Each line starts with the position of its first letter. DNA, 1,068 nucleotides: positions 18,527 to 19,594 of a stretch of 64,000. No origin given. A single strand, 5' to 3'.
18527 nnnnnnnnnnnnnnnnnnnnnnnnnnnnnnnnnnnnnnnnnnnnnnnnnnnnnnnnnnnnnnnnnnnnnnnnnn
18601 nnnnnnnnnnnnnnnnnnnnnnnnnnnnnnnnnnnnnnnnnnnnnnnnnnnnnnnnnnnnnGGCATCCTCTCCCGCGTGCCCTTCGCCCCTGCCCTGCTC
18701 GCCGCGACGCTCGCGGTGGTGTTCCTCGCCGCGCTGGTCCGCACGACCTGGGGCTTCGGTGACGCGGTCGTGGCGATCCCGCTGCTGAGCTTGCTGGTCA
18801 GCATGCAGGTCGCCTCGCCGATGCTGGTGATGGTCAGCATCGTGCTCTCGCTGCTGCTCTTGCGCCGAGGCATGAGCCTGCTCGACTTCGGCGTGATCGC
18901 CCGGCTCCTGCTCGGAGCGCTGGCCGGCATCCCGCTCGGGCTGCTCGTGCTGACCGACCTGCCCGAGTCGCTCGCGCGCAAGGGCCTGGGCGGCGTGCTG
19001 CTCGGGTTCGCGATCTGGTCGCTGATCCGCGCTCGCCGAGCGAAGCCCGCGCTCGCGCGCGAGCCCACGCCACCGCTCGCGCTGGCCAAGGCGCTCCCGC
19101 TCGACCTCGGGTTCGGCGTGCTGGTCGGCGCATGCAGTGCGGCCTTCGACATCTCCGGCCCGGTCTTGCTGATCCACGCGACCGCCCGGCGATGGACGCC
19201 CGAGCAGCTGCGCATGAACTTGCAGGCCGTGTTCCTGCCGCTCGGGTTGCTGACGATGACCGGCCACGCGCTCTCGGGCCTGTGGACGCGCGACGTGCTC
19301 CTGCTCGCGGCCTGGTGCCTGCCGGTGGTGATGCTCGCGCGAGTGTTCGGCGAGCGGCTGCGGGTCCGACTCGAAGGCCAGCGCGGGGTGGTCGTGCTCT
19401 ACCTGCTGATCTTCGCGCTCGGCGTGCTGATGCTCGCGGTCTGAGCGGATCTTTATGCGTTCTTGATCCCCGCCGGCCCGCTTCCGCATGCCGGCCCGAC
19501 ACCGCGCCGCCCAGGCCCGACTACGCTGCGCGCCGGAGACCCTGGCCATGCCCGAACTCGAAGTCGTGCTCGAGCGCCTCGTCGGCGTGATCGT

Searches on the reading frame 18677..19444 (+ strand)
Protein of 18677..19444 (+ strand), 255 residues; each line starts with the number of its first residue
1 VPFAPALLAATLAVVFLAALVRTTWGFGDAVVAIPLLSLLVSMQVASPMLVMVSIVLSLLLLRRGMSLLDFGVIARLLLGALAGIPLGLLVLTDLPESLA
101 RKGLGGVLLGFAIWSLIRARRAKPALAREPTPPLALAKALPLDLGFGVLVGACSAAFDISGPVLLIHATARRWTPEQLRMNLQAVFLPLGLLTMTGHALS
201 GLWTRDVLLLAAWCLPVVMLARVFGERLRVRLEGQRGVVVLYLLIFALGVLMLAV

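Call 23: search_protein_families(library=pfam, max_evalue=0.00001, proteins=[window:18677-19444:+])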
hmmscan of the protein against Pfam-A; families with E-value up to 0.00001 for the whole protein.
window:18677-19444:+ (255 aa): 1 family
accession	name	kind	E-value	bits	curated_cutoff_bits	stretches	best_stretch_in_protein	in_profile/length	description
PF01925.25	TauE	-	5.8e-22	78.9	32.6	1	12-252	2-237/237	Sulfite exporter TauE/SafE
